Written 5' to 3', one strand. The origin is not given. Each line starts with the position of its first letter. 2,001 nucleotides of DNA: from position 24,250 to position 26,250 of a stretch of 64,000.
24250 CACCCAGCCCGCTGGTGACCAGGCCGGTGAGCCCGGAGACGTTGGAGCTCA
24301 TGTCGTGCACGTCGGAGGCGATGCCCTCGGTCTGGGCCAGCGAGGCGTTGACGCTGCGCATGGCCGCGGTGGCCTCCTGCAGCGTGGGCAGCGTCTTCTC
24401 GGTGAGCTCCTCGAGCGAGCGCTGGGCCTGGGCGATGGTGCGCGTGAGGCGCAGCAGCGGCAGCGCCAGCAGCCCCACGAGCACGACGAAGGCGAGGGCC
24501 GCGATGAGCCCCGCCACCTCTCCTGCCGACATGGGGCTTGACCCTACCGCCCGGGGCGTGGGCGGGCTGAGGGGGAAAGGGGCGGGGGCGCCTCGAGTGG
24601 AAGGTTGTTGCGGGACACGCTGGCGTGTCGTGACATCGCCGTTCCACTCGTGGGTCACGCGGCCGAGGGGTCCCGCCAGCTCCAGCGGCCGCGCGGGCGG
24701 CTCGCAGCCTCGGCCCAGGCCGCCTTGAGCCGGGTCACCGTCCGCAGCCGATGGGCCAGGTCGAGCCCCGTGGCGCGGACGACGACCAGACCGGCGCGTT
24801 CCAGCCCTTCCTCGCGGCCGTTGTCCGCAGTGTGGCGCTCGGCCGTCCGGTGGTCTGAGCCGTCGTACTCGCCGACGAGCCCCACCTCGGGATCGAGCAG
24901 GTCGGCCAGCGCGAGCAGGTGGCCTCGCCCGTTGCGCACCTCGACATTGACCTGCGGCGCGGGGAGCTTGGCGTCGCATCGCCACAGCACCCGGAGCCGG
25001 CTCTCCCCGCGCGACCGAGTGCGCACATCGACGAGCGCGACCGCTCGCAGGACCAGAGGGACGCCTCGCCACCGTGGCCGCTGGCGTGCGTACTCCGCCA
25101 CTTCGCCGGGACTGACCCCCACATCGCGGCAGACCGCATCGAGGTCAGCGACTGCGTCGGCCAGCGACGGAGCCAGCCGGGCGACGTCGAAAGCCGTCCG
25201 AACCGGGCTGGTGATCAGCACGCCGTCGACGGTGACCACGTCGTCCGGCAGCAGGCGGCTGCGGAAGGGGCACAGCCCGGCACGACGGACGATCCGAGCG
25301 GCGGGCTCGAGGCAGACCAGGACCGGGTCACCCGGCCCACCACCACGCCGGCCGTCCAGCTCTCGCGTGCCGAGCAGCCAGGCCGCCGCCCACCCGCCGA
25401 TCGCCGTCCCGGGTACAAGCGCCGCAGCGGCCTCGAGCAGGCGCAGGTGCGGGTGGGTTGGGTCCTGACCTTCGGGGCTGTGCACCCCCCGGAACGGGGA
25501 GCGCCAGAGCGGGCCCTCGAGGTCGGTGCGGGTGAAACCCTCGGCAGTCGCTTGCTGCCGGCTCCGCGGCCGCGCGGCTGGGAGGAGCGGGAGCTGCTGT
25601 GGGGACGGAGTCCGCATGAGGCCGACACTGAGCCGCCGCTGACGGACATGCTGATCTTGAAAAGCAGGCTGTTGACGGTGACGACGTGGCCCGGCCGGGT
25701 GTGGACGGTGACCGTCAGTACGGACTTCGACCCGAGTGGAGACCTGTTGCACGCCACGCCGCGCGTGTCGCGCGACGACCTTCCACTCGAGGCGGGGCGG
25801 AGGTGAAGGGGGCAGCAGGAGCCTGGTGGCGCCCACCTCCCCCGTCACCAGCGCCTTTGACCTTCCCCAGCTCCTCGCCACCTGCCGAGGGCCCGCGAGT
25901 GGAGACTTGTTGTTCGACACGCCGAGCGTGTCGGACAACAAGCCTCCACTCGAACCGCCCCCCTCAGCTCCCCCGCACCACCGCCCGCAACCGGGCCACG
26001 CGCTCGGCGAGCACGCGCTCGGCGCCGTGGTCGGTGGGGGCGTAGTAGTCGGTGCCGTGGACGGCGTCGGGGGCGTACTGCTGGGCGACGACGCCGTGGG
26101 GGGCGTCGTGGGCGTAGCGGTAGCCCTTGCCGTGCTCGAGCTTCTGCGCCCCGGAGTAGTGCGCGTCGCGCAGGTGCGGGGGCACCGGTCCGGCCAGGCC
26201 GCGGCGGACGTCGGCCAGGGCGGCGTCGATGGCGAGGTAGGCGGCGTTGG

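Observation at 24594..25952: Three same-orientation copies of a 57-bp triple-arm palindromic repeat bracket a DUF559 endonuclease-like gene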

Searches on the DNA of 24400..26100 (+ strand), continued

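Call 40: search_with_rna_model(model_id=R1, sources=[L125, L126, L128, L130], max_evalue=1, filters=off, show_alignments=8)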
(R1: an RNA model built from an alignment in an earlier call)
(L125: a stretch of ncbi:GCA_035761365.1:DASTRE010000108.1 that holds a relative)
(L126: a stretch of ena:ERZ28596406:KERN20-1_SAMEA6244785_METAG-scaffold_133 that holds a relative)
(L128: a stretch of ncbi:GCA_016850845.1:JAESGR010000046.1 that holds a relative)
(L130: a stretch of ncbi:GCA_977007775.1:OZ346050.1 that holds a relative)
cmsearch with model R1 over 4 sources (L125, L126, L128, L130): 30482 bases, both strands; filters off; matches with E-value up to 1: 22.
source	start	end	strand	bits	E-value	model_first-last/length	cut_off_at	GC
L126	5009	5064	-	56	3.3e-12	1-57/57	no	0.68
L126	5009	5064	+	54.2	9.3e-12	1-57/57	no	0.68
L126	3818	3873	+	53.4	1.5e-11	1-57/57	no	0.64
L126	3818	3873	-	49.1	1.8e-10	1-57/57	no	0.64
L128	4950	5006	-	33.2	1.9e-06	1-57/57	no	0.68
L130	3835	3886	+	31.8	4.2e-06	3-55/57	no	0.63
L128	4950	5006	+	27.2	6.1e-05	1-57/57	no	0.68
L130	3835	3886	-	27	7.1e-05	3-55/57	no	0.63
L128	3819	3875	+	21.9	0.0013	1-57/57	no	0.72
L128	6758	6796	+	20.1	0.0039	1-57/57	no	0.85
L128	3819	3875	-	18.3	0.011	1-57/57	no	0.72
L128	6758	6796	-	16.8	0.026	1-57/57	no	0.85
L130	5097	5131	-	16.2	0.037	1-57/57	no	0.6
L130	5097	5131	+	14.6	0.093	1-57/57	no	0.6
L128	7210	7247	+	13.1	0.23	10-48/57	no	0.79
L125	566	622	-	13.1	0.23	1-57/57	no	0.65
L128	1556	1573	-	12.7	0.28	1-57/57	no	0.72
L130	5036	5091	-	12.3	0.36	1-57/57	no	0.62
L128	6231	6278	+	11.8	0.47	1-57/57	no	0.75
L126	1706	1738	-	11.6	0.53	1-57/57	no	0.82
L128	6226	6278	-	11.6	0.53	1-57/57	no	0.74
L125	1690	1746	+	10.6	0.94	1-57/57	no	0.63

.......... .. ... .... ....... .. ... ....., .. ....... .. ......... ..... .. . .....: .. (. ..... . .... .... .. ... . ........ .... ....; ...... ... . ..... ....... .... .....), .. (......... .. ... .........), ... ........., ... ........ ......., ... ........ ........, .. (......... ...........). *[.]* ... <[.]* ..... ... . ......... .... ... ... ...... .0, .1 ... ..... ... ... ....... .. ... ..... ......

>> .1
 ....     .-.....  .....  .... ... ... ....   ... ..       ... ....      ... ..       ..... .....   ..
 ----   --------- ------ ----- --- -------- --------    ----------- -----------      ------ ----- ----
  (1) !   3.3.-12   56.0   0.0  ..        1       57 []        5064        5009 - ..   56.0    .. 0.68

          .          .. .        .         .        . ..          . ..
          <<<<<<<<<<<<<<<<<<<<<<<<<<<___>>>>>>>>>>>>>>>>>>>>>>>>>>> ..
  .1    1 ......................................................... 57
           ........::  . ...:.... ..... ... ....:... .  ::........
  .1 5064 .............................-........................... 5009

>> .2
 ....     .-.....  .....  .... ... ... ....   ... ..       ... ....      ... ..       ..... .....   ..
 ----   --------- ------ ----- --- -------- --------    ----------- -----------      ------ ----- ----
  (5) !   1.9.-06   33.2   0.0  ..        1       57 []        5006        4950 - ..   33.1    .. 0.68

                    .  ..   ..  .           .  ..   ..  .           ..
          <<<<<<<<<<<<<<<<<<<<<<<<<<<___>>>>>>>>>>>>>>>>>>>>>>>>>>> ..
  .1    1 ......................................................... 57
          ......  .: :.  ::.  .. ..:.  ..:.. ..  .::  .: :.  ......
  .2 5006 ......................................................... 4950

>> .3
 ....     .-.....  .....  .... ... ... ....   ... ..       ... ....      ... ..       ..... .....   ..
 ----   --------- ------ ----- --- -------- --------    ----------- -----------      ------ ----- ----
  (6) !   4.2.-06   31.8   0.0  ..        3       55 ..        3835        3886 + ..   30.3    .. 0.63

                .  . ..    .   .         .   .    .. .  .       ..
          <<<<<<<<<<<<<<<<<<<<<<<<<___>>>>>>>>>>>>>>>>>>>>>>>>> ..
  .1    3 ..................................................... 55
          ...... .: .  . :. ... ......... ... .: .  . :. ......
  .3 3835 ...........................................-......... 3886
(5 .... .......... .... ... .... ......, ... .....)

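Call 47: search_with_rna_model(model_id=R1, sources=[L132, L133, L134], max_evalue=1, filters=off)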
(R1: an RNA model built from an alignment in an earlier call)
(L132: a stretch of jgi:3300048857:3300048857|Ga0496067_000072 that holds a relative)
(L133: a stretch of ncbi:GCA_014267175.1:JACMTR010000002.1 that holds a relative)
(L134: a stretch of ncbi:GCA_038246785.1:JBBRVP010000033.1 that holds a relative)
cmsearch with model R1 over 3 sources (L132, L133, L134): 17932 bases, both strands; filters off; matches with E-value up to 1: 15.
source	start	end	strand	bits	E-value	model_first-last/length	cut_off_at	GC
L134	3850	3906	-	61.6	7.3e-14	1-57/57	no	0.75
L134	3850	3906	+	61.6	7.3e-14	1-57/57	no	0.75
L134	2841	2897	+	53.4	8.7e-12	1-57/57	no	0.74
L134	2841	2897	-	49.5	8.2e-11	1-57/57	no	0.74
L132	3997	4053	-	42.4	5.3e-09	1-57/57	no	0.7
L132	3997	4053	+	36.3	1.9e-07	1-57/57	no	0.7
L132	2543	2593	-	19.8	0.0027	4-54/57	no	0.73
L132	2543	2593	+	16.8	0.015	4-54/57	no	0.73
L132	3977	3992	-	16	0.025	1-57/57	no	0.69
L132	3977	3992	+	13.2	0.12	1-57/57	no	0.69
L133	6770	6820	-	11.4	0.35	1-57/57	no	0.71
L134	3450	3493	+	10.4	0.64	1-57/57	no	0.75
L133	2659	2699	+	10.2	0.71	1-57/57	no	0.83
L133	6387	6438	-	10.2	0.72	1-57/57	no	0.73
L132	3721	3783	+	9.8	0.89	1-57/57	no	0.75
